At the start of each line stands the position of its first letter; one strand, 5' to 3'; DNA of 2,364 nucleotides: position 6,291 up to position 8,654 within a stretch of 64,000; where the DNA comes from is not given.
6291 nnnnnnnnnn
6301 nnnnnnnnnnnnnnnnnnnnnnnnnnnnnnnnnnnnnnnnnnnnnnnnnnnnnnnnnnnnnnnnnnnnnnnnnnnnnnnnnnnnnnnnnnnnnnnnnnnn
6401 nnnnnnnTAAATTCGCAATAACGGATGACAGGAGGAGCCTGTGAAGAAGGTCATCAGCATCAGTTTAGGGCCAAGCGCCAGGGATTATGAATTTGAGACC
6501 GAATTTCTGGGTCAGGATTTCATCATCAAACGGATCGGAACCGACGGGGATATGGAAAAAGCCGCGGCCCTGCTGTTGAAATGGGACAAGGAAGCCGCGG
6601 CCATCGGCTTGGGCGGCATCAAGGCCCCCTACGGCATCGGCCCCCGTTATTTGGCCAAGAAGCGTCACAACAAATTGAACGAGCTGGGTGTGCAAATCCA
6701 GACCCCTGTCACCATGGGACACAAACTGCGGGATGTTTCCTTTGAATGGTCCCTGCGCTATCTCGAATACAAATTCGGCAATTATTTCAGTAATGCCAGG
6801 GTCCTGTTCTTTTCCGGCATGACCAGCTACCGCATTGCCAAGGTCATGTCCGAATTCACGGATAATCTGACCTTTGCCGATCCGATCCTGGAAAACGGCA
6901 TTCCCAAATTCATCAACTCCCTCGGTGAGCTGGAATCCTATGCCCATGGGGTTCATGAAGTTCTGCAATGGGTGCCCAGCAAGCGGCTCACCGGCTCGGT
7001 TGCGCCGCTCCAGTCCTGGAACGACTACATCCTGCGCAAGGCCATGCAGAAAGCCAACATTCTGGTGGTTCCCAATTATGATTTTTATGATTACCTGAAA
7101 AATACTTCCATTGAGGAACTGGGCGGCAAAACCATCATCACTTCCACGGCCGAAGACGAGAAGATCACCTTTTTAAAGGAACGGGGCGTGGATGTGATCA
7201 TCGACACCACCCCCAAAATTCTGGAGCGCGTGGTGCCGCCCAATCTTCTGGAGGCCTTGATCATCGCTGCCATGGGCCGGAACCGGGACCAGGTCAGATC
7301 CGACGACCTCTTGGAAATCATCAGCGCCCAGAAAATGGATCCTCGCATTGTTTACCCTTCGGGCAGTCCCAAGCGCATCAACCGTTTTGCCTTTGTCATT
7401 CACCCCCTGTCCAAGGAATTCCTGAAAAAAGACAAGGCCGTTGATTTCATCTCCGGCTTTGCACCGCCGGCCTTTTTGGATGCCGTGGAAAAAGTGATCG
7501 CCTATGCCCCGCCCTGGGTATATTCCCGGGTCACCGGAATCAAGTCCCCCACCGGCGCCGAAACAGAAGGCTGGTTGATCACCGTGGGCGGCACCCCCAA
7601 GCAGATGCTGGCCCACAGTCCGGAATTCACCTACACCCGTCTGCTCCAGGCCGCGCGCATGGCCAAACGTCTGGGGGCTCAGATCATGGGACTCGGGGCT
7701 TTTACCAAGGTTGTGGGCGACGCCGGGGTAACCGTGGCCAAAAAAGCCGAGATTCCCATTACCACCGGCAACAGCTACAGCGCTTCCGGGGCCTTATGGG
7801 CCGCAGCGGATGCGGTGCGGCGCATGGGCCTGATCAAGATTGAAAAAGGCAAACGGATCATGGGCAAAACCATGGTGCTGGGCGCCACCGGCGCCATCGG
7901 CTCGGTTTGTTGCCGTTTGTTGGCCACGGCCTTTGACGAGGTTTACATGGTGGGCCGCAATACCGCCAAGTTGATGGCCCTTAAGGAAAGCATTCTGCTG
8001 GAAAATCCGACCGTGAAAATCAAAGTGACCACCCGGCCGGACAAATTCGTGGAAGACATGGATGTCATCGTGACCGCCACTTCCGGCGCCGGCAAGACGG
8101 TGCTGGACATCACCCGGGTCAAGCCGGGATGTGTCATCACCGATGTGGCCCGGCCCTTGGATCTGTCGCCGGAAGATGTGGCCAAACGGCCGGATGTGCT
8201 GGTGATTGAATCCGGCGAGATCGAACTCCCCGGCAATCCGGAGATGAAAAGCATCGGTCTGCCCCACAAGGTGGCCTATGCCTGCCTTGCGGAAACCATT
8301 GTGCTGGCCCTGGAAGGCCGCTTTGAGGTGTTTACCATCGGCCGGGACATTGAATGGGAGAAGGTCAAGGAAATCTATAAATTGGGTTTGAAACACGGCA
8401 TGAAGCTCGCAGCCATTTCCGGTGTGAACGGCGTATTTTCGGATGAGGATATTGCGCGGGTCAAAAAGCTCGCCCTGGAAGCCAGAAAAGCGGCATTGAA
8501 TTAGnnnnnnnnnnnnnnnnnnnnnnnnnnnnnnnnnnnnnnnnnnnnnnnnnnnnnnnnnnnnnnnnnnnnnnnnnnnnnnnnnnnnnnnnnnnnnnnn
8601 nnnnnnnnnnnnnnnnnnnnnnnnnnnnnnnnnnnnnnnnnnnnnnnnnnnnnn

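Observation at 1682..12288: Candidate undescribed neutral-lipid storage locus: PhaR/phasin proteins, WS/DGAT, ferredoxin, two AAR-like reductases and a lipase-like hydrolase, with no PHA synthase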

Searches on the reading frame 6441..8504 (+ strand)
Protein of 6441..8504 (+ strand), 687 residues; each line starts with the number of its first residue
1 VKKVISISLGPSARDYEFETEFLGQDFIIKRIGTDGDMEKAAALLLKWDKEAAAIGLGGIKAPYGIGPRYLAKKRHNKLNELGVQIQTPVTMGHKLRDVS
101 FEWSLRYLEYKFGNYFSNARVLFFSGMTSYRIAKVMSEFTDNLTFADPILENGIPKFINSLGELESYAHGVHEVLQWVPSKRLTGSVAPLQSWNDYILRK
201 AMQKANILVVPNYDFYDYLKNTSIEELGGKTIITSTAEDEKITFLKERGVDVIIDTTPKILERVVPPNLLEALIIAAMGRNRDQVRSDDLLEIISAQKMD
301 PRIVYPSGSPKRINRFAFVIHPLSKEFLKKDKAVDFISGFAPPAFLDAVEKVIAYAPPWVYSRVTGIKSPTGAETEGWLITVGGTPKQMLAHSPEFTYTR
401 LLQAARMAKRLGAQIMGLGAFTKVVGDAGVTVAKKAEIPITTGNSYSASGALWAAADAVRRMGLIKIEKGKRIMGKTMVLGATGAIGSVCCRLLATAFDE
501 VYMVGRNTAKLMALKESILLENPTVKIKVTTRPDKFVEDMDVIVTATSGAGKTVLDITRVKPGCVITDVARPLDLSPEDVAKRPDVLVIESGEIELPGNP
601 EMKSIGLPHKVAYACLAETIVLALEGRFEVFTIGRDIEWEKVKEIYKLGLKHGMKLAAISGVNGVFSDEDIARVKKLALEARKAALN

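Call 3: search_protein_families(library=pfam, proteins=[window:6441-8504:+], max_evalue=0.01)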
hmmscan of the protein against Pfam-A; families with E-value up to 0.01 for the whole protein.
window:6441-8504:+ (687 aa): 6 families
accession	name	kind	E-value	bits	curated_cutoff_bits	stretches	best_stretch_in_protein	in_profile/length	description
PF01118.30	Semialdhyde_dh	-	1.7e-05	25.6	26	1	477-577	2-104/121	Semialdehyde dehydrogenase, NAD binding domain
PF01488.26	Shikimate_DH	-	5e-05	23.8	24.3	1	476-582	14-123/138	Shikimate / quinate 5-dehydrogenase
PF02423.21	OCD_Mu_crystall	-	0.0015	18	24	1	521-570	175-225/314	Ornithine cyclodeaminase/mu-crystallin family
PF13460.12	NAD_binding_10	-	0.0028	18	27.2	1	481-552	1-73/184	NAD(P)H-binding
PF01113.26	DapB_N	-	0.0044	17.5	25.6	0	477-548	3-76/124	Dihydrodipicolinate reductase, N-terminus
PF02558.23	ApbA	-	0.0064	16.6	22.2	0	479-547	3-74/150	Ketopantoate reductase PanE/ApbA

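Call 4: search_protein_families(library=ncbifam, proteins=[window:6441-8504:+], max_evalue=0.01)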
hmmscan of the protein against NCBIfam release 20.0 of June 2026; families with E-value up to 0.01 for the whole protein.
window:6441-8504:+ (687 aa): 14 families
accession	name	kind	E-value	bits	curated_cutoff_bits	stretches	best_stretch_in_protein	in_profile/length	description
NF053554.1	prodigi_MAP_PigE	equivalog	1.3e-53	182.5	850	1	315-680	1-359/837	prodigiosin MAP biosynthesis aminotransferase PigE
TIGR04058.1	AcACP_reductase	equivalog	4.6e-19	68.9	449.7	1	351-655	32-335/339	long-chain acyl-[acyl-carrier-protein] reductase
NF001312.0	PRK00258.1-4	equivalog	0.00013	21.3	295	1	474-570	127-226/285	shikimate dehydrogenase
NF006379.0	PRK08618.1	equivalog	0.00017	21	417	1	493-570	147-222/326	ornithine cyclodeaminase family protein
NF005092.1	PRK06522.2-3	equivalog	0.00022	20.5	500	1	476-547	2-73/296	2-dehydropantoate 2-reductase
NF000744.0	PRK00045.1-3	equivalog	0.00028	19.9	429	1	429-588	145-304/447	glutamyl-tRNA reductase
NF001310.0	PRK00258.1-2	equivalog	0.00037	19.7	221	1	476-550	123-197/279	shikimate dehydrogenase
NF005489.0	PRK07102.1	equivalog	0.0013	18.4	267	0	475-518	2-45/243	SDR family oxidoreductase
TIGR00745.1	apbA_panE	subfamily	0.0022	17.3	141.35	1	478-547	3-76/305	2-dehydropantoate 2-reductase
NF006409.0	PRK08655.1-3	equivalog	0.0028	17.3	310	1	478-569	4-90/290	prephenate dehydrogenase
NF006141.0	PRK08291.1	equivalog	0.0038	16.3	408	0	496-568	155-225/330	cyclodeaminase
NF001314.0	PRK00258.2-2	equivalog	0.0044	16.1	248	1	476-547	127-200/290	shikimate dehydrogenase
NF005067.0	PRK06484.1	equivalog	0.0081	14.7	713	0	478-530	13-65/524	short chain dehydrogenase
NF004199.0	PRK05653.1-4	equivalog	0.009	15.6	301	0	477-548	8-82/247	3-oxoacyl-ACP reductase FabG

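Call 8: find_homologous_proteins(query=window:6441-8504:+, max_evalue=0.00001)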
Query window:6441-8504:+ (687 aa): 4980 proteins with E <= 0.00001 among 8000 candidates; the best 120 are listed.
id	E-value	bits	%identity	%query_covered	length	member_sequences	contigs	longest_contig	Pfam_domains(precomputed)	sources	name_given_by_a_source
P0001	0.0e+0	1534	100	100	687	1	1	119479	PF01118.31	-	-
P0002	0.0e+0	1439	92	100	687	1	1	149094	PF01488.27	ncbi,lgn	-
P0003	0.0e+0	1421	91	100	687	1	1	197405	PF01488.27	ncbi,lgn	ncbi:MAG: dehydrogenase [Thermodesulfobacteriota bacterium]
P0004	0.0e+0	1331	85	100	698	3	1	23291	PF01118.31,PF01488.27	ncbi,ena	-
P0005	0.0e+0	1323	85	99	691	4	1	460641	PF01488.27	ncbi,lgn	ncbi:MAG: dehydrogenase [Pseudomonadota bacterium]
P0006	0.0e+0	1319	84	99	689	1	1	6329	-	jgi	-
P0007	0.0e+0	1319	85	99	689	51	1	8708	-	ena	-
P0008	0.0e+0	1315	84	99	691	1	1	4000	PF01118.31,PF01488.27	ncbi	-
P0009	0.0e+0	1315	84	99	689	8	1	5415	PF01488.27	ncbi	-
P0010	0.0e+0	1314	84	99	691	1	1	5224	PF01118.31,PF01488.27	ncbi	-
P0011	0.0e+0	1314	83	99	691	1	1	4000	PF01118.31,PF01488.27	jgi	-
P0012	0.0e+0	1313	83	99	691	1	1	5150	PF01118.31,PF01488.27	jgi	-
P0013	0.0e+0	1312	83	99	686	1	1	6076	PF01488.27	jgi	jgi:predicted amino acid dehydrogenase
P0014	0.0e+0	1309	84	99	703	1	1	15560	PF01118.31,PF01488.27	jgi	jgi:predicted amino acid dehydrogenase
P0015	0.0e+0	1309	84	99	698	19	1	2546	PF01118.31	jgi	-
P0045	0.0e+0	1246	80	99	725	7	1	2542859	PF01118.31,PF01488.27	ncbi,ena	-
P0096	0.0e+0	1182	74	100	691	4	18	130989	PF01488.27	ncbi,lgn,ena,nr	ncbi:FIG00864317: hypothetical protein [Olavius algarvensis Delta 1 endosymbiont]|nr:FIG00864317: hy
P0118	0.0e+0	1158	73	99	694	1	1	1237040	PF01488.27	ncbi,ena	-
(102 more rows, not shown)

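Call 9: find_encoding_contigs(protein=P0045, flank=10000, max_places=2)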
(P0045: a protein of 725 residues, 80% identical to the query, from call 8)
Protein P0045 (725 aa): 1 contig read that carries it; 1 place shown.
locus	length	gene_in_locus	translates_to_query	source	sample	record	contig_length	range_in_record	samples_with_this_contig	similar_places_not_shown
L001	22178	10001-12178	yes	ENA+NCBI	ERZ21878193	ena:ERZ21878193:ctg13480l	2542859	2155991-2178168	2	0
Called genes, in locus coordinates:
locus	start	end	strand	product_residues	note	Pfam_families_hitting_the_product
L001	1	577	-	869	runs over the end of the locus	PF00664:ABC_membrane, PF00005:ABC_tran, PF02463:SMC_N (weak), PF00005:ABC_tran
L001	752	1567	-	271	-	PF13852:DUF4197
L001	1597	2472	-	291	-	-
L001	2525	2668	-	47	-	-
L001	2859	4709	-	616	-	PF00465:Fe-ADH, PF13685:Fe-ADH_2, PF25137:ADH_Fe_C, PF02036:SCP2 (weak)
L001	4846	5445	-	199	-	PF07879:PHB_acc_N, PF05597:Phasin (faint)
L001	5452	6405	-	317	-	PF07879:PHB_acc_N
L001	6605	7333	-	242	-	-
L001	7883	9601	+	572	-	PF03007:WS_DGAT_cat, PF06974:WS_DGAT_C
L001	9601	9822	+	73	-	PF13459:Fer4_15 (weak), PF13370:Fer4_13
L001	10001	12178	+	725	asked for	PF01118:Semialdhyde_dh (faint), PF01488:Shikimate_DH (weak)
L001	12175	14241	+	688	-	-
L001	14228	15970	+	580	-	PF12146:Hydrolase_4, PF00561:Abhydrolase_1 (weak), PF12697:Abhydrolase_6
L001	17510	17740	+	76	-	-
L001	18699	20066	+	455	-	-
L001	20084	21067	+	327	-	PF00072:Response_reg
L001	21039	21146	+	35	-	-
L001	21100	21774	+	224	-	PF13638:PIN_4 (faint)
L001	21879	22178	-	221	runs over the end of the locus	PF10040:CRISPR_Cas6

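Call 10: find_encoding_contigs(protein=P0118, flank=10000, max_places=2)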
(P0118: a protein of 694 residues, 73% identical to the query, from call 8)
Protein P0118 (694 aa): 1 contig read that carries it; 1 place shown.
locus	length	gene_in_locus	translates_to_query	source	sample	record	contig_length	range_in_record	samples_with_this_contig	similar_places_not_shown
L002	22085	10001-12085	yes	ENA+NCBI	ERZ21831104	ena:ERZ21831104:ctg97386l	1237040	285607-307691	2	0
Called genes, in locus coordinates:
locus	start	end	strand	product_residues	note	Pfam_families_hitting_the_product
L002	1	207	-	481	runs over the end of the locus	PF01139:RtcB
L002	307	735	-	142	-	PF01951:Archease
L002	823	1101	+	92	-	-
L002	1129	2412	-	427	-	PF00768:Peptidase_S11 (faint), PF02113:Peptidase_S13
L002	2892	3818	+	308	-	PF07726:AAA_3 (faint), PF07728:AAA_5, PF00004:AAA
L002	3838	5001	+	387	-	PF05762:VWA_CoxE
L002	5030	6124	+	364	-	PF00990:GGDEF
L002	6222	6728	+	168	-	PF19620:DUF6125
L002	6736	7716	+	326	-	PF00849:PseudoU_synth_2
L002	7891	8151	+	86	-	PF00887:ACBP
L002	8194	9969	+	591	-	PF03007:WS_DGAT_cat, PF06974:WS_DGAT_C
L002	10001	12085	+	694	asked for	PF01488:Shikimate_DH (faint)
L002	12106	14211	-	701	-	PF01326:PPDK_N, PF27448:Rph_4th, PF00391:PEP-utilizers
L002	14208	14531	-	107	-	-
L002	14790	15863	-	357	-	PF01326:PPDK_N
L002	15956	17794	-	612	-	PF00391:PEP-utilizers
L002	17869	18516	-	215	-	-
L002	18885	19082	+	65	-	-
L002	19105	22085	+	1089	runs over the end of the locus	PF07696:7TMR-DISMED2, PF07695:7TMR-DISM_7TM, PF00512:HisKA, PF02518:HATPase_c, PF00072:Response_reg, PF01627:Hpt (weak)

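Call 11: find_encoding_contigs(protein=P0096, flank=10000, max_places=2)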
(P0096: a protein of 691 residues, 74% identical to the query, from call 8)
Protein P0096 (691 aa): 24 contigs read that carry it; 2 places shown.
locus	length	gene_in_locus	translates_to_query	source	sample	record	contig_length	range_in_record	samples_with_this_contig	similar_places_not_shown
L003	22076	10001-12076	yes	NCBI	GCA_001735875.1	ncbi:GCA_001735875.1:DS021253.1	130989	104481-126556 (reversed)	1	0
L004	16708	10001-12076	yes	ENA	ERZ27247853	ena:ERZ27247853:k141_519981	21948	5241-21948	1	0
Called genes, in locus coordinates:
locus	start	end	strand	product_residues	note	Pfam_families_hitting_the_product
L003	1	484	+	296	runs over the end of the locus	PF01734:Patatin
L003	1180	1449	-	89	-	PF05597:Phasin (weak)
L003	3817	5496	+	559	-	PF03007:WS_DGAT_cat, PF06974:WS_DGAT_C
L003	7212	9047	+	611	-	PF00465:Fe-ADH, PF13685:Fe-ADH_2, PF25137:ADH_Fe_C, PF02036:SCP2 (weak)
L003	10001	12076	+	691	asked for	PF01488:Shikimate_DH (faint)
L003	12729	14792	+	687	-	PF01488:Shikimate_DH (faint)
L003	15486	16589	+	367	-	PF03007:WS_DGAT_cat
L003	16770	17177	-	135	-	-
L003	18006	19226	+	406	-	PF06974:WS_DGAT_C, PF00756:Esterase (weak), PF00561:Abhydrolase_1 (faint)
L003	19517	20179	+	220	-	PF07879:PHB_acc_N, PF05597:Phasin (weak)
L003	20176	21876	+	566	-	PF03109:ABC1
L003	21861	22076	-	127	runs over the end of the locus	-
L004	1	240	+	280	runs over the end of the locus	-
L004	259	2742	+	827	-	PF00884:Sulfatase, PF01663:Phosphodiest (faint), PF02995:DUF229 (weak), PF16347:SGSH_C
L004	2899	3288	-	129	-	PF09719:C_GCAxxG_C_C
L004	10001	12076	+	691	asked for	PF01488:Shikimate_DH (faint)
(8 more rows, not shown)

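Call 18: search_solved_structures(query=window:6441-8504:+, max_evalue=1, show_alignments=2)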
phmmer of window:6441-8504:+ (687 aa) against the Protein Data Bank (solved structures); distinct sequences matched with E-value up to 1: 10.
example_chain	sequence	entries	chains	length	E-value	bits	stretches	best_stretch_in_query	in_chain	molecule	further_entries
4ppm_A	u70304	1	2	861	3.9e-27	98.3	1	315-657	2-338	Aminotransferase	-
6jzq_A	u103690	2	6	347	4.5e-13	51.8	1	353-660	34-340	Long-chain acyl-[acyl-carrier-protein] reductase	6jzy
6jzu_A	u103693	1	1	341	9e-13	50.8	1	353-658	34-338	Long-chain acyl-[acyl-carrier-protein] reductase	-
6jzz_A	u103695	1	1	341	2.2e-11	46.2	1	353-658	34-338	Long-chain acyl-[acyl-carrier-protein] reductase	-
5g4k_A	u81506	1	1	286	0.0033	19.2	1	473-545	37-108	OXIDOREDUCTASE, SHORT CHAIN DEHYDROGENASE/REDUCTASE FAMILY PROTEIN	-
5g4k_B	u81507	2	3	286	0.0033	19.2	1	473-545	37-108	OXIDOREDUCTASE, SHORT CHAIN DEHYDROGENASE/REDUCTASE FAMILY PROTEIN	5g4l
9e4x_A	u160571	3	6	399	0.032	16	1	527-597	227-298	Amino acid adenylation domain protein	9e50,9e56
9e4s_A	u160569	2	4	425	0.036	15.8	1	527-597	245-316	Amino acid adenylation domain protein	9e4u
4n7r_A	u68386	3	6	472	0.077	14.7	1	403-547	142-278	Glutamyl-tRNA reductase 1, chloroplastic | Glutamyl-tRNA reductase 1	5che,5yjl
5fyd_A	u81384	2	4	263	0.91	11.2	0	478-530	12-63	OXIDOREDUCTASE, SHORT CHAIN DEHYDROGENASE/REDUCTASE FAMILY PROTEIN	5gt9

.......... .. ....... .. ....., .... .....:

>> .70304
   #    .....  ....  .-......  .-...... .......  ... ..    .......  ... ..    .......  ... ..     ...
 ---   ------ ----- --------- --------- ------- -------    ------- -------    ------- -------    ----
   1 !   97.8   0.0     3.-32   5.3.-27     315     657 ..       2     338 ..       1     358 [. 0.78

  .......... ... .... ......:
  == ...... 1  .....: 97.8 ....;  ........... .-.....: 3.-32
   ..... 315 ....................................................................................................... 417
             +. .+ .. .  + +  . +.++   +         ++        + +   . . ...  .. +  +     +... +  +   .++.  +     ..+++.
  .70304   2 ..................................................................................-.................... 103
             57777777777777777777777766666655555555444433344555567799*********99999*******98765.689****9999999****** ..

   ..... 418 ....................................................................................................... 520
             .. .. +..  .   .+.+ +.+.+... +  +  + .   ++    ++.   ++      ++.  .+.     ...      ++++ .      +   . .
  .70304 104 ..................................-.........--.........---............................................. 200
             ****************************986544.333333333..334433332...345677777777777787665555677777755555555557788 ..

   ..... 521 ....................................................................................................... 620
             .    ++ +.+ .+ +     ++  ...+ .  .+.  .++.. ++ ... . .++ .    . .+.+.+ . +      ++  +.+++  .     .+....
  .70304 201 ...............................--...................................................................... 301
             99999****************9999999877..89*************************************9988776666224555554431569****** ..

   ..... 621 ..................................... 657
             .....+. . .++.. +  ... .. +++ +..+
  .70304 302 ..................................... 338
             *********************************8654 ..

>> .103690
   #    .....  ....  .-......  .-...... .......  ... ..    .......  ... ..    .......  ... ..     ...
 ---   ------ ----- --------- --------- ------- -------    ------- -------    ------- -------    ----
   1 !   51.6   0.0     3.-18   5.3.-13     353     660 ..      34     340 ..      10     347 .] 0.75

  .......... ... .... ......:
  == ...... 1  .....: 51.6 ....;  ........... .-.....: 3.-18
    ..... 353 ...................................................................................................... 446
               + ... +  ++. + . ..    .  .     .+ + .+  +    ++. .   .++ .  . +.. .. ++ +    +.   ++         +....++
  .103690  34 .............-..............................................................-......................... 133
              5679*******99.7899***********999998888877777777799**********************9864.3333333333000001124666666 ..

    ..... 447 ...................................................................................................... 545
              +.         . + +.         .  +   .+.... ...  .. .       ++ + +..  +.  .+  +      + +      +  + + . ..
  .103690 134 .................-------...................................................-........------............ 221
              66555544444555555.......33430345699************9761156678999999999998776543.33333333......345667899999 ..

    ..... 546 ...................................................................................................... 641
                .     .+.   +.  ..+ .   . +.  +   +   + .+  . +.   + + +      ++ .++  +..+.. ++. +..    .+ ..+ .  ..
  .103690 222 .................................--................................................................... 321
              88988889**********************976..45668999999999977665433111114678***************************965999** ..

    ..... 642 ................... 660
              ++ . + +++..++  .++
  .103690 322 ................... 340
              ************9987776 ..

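Call 27: find_related_loci(query=A1, collection=genome_contigs, flank=10000)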
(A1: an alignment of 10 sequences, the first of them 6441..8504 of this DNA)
Query A1 (687 aa) in genome_contigs; peptide patterns used: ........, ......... (x = any residue, [..] = any of these).
600 stretches matched a pattern (row limit reached: there are more); 579 encode a relative of the query (tblastn E <= 1e-3); the best 80 are kept; 80 distinct loci.
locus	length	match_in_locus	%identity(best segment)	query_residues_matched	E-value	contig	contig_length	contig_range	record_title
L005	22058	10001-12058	92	1-686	0e+0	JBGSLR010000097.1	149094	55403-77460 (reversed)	MAG: Desulfobacterales bacterium isolate JTS-AC21 k141_802689, whole genome shotgun sequence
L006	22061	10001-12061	91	1-687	0e+0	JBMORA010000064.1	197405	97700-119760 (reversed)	MAG: Thermodesulfobacteriota bacterium isolate Betzabe_MAG168 MAG168_64, whole genome shotgun sequence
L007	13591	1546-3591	84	1-682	0e+0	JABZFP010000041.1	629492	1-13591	MAG: Desulfobacteraceae bacterium isolate 75 scaffold_5, whole genome shotgun sequence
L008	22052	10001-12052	83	1-684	0e+0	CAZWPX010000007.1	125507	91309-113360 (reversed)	MAG TPA_asm: uncultured Desulfobacterales bacterium isolate SRP167671_co1_84 genome assembly, contig: NODE_106_length_12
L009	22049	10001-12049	84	1-683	0e+0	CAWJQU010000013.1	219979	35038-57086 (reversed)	MAG: uncultured delta proteobacterium isolate MFD03804.bin.2.191 genome assembly, contig: contig_75132, whole genome sho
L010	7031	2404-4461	83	1-686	0e+0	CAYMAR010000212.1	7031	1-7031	MAG TPA_asm: uncultured Desulfobacteraceae bacterium isolate binchicken_co236_48 genome assembly, contig: NODE_3381_leng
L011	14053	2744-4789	83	1-682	0e+0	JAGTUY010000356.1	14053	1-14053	MAG: Desulfosarcina sp. isolate SH-MAG93 SH-MAG93_contig_000356, whole genome shotgun sequence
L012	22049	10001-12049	83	1-683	0e+0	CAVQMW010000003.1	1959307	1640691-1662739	MAG: uncultured delta proteobacterium isolate MFD03804.bin.1.81 genome assembly, contig: contig_3405, whole genome shotg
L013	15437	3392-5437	83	1-682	0e+0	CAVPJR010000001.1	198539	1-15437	MAG: uncultured delta proteobacterium isolate MFD09964.bin.3.281 genome assembly, contig: contig_10107, whole genome sho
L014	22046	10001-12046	83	1-682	0e+0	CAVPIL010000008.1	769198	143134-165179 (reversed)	MAG: uncultured delta proteobacterium isolate MFD09964.bin.2.197 genome assembly, contig: contig_23701, whole genome sho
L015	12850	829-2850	83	1-674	0e+0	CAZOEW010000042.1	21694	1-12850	MAG TPA_asm: uncultured Desulfobacterales bacterium isolate SRP319275_co4_240 genome assembly, contig: NODE_1319_length_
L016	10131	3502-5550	82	1-683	0e+0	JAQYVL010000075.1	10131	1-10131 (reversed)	MAG: Desulfobacterales bacterium isolate SG_15_bin76 SG_15_bin.76.orig_15_c_000000316185, whole genome shotgun sequence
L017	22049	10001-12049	84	1-683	0e+0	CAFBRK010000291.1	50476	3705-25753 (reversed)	Olavius algarvensis associated proteobacterium Delta 3 isolate mag3:49deedb4-927c-43a8-ad40-04e63e16f3c8 genome assembly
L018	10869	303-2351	82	1-683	0e+0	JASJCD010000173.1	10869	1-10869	MAG: Desulfobacterales bacterium isolate MO_140.B12 MO_140.c_3976, whole genome shotgun sequence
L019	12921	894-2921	84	1-676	0e+0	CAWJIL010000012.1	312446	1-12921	MAG: uncultured delta proteobacterium isolate MFD03804.bin.1.170 genome assembly, contig: contig_38365, whole genome sho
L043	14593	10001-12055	71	1-685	0e+0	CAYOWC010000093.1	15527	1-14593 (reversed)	MAG TPA_asm: uncultured Desulfobacteraceae bacterium isolate binchicken_co47_163 genome assembly, contig: NODE_2672_leng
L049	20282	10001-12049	71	1-683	0e+0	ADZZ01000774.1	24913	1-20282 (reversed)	Delta proteobacterium NaphS2 ctg_1101087568009, whole genome shotgun sequence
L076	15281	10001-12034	66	1-683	0e+0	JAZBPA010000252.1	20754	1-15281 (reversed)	MAG: Candidatus Competibacteraceae bacterium isolate bin.461 k117_5440898, whole genome shotgun sequence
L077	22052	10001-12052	64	1-683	0e+0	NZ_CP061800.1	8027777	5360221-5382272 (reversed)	Desulfonema magnum strain 4be13 chromosome, complete genome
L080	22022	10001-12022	67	9-682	0e+0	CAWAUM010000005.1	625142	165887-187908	MAG: uncultured delta proteobacterium isolate MFD03899.bin.1.184 genome assembly, contig: contig_18070, whole genome sho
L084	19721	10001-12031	61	1-684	0e+0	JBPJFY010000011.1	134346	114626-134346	Oleiphilaceae bacterium G1-8 NODE_11_length_134346_cov_38.8467, whole genome shotgun sequence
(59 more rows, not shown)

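Call 53: find_encoding_contigs(protein=P0001, flank=10000, max_places=2)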
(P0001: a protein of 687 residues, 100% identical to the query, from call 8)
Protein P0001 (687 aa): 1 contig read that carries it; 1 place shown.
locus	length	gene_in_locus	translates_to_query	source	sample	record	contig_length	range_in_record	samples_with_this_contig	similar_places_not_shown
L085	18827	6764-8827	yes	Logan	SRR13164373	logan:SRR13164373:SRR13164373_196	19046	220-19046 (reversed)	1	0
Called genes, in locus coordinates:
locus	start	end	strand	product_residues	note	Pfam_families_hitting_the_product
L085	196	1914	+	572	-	PF03109:ABC1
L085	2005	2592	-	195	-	PF07879:PHB_acc_N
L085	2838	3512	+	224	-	PF05597:Phasin (weak)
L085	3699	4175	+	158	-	PF07879:PHB_acc_N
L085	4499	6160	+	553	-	PF03007:WS_DGAT_cat, PF06974:WS_DGAT_C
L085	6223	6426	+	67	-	-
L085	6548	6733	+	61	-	PF13370:Fer4_13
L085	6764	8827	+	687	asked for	PF01118:Semialdhyde_dh (faint)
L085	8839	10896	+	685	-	PF01488:Shikimate_DH (weak)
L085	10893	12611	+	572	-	PF00561:Abhydrolase_1, PF12146:Hydrolase_4, PF12697:Abhydrolase_6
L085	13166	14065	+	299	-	PF03547:Mem_trans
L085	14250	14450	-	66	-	-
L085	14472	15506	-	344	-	-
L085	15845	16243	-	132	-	PF01850:PIN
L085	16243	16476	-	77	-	PF04014:MazE_antitoxin (weak)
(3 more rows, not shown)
